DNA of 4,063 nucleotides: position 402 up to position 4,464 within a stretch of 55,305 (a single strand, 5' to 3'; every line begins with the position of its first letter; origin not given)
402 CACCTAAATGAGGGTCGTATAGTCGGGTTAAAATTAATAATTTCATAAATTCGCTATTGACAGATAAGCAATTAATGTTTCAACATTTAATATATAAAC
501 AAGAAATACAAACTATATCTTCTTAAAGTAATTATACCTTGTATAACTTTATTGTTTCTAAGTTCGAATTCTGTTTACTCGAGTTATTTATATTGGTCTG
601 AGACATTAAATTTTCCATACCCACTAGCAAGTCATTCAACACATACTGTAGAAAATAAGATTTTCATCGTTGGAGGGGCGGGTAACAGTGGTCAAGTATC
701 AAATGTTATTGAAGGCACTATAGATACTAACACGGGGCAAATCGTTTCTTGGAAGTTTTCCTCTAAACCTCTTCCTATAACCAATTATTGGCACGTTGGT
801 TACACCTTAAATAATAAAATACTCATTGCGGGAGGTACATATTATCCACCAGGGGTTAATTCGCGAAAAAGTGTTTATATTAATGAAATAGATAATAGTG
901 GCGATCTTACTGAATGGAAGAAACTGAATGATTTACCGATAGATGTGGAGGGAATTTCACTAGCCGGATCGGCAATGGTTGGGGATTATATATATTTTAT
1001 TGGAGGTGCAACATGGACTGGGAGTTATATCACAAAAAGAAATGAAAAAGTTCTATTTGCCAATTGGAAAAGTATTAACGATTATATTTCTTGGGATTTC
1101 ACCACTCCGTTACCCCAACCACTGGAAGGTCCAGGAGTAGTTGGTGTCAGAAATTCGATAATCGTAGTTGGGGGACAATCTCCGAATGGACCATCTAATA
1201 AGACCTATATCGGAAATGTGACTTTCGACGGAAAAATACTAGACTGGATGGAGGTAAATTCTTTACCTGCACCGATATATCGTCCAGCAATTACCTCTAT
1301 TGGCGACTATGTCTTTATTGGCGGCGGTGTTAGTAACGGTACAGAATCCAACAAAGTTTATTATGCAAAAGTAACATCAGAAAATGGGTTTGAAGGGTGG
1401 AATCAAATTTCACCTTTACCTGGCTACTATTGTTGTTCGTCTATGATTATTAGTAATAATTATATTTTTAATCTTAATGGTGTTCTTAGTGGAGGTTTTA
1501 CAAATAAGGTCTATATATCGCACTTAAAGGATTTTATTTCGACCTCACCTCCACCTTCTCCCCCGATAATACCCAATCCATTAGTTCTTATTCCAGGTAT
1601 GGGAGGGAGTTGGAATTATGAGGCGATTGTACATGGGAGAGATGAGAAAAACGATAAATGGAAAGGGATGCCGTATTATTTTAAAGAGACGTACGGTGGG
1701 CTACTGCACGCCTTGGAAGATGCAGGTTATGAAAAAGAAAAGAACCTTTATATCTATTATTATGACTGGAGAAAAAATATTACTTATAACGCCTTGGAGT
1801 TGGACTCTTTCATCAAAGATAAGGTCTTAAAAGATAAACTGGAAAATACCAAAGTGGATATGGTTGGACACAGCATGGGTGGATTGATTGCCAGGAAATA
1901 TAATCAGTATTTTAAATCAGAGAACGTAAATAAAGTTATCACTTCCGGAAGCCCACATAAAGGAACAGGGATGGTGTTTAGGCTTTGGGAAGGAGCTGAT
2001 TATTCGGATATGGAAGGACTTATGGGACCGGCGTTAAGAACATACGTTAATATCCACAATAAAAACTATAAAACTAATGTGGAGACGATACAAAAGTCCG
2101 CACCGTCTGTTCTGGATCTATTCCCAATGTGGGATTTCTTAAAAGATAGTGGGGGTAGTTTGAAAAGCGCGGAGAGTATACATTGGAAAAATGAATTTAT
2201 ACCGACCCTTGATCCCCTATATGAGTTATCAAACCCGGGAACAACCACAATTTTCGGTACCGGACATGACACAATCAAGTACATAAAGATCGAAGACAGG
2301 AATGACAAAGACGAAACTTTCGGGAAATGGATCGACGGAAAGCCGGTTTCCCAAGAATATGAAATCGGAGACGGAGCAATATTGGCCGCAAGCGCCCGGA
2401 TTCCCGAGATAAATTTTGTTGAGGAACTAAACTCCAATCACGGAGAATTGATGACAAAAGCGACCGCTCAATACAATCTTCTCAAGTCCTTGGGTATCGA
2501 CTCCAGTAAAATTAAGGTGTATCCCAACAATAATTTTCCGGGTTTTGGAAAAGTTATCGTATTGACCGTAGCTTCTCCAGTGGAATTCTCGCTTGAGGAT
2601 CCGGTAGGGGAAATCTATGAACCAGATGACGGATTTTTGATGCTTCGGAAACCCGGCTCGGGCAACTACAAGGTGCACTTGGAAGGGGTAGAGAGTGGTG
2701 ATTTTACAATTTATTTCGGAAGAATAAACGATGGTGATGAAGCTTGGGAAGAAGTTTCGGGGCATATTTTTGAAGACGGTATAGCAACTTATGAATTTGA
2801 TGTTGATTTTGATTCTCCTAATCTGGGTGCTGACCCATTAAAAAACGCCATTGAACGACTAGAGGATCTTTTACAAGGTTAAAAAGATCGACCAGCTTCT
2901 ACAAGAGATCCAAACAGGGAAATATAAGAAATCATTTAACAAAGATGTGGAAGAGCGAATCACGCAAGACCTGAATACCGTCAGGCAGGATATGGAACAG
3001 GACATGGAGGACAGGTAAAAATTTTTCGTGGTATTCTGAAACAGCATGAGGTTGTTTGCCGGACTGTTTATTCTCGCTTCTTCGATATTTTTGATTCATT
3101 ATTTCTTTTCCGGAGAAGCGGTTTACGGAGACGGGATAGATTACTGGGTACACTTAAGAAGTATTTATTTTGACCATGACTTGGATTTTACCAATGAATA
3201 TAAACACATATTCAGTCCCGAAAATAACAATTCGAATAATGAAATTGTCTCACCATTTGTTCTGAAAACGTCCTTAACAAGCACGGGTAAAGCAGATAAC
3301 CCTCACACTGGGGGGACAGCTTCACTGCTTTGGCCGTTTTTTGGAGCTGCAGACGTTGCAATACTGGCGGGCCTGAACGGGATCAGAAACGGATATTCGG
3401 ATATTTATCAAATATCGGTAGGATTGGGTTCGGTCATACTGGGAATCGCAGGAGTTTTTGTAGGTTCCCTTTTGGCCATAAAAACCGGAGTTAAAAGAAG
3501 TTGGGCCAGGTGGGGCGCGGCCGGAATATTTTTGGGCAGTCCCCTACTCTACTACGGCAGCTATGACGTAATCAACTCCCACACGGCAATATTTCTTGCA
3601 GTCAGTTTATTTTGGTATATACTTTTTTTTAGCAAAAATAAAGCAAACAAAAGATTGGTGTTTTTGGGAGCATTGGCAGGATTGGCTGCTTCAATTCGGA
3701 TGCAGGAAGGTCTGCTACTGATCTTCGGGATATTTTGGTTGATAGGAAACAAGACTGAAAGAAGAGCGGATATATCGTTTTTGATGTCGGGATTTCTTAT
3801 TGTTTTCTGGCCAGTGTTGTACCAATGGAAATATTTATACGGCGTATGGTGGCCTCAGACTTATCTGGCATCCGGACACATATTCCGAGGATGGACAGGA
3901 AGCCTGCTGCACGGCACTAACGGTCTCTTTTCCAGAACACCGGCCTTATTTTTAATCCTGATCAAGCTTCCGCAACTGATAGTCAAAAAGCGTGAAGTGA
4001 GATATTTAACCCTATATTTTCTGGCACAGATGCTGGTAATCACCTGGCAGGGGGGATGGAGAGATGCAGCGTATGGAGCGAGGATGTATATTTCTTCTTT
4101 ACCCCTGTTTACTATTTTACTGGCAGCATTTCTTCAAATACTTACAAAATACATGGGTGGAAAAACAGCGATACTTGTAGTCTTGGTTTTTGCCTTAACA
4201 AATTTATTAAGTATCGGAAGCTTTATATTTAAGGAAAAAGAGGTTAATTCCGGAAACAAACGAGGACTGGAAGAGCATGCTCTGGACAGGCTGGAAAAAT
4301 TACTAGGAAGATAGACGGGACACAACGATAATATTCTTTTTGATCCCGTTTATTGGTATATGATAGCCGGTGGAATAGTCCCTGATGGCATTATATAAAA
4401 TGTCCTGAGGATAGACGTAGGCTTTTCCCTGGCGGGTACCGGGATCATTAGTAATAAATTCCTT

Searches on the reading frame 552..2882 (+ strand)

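Call 73: search_protein_families(library=pfam, proteins=[window:552-2882:+], max_evalue=0.05)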
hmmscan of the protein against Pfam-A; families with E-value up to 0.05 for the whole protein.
window:552-2882:+ (776 aa): 20 families
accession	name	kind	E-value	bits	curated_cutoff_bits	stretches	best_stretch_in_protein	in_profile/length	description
PF24681.1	Kelch_KLHDC2_KLHL20_DRC7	-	1.2e-14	54.6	50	2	141-322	5-183/221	KLHDC2/KLHL20/DRC7 Kelch-repeats domain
PF07819.20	PGAP1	-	5.7e-09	36.5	24.3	1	427-476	85-136/233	PGAP1-like alpha/beta domain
PF24996.1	NANM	-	5.7e-09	35.7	45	1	87-230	198-348/350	N-acetylneuraminate epimerase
PF00561.26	Abhydrolase_1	-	1.1e-08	35.5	25.8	1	343-491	2-128/245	alpha/beta hydrolase fold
PF02450.21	LCAT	-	1.9e-08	34.4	21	1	380-476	68-169/392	Lecithin:cholesterol acyltransferase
PF02089.21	Palm_thioest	-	5.2e-08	33.3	26.8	1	402-476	50-117/254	Palmitoyl protein thioesterase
PF01344.31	Kelch_1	-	5.9e-06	26.1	20.1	0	25-54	2-30/46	Kelch motif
PF13964.12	Kelch_6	-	7.6e-06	26.2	25.3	0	26-53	3-30/50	Kelch motif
PF24096.1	DUF7379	-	1.8e-05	25.2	33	1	427-474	64-117/191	Domain of unknown function (DUF7379)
PF24981.1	Beta-prop_ATRN-LZTR1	-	0.00014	21.7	50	1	21-158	88-225/289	Attractin/LZTR1 beta-propeller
PF25210.1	Kelch_FKB95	-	0.00015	21.9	70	0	15-112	70-157/268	FKB95, Kelch-repeats domain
PF06028.17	DUF915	-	0.0004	20.3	22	1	409-471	81-145/255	Alpha/beta hydrolase of unknown function (DUF915)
PF07646.21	Kelch_2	-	0.00049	20.4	21.3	0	24-53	1-31/48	Kelch motif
PF13418.12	Kelch_4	-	0.00066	20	21.6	0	27-51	4-29/49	Galactose oxidase, central domain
PF13415.12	Kelch_3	-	0.0028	18.2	22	0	35-62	2-28/48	Galactose oxidase, central domain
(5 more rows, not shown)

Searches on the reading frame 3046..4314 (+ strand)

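Call 7: search_protein_families(library=pfam, proteins=[window:3046-4314:+], max_evalue=0.01)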
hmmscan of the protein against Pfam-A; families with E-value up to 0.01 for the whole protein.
window:3046-4314:+ (422 aa): 1 family
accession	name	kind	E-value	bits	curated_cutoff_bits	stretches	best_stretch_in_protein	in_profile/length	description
PF13231.12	PMT_2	-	1.3e-05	25.9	26.1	1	158-259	55-159/160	Dolichyl-phosphate-mannose-protein mannosyltransferase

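Call 9: search_protein_families(library=ncbifam, proteins=[window:3046-4314:+], max_evalue=0.1)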
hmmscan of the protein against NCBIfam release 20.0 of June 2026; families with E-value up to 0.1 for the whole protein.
window:3046-4314:+ (422 aa): 0 families
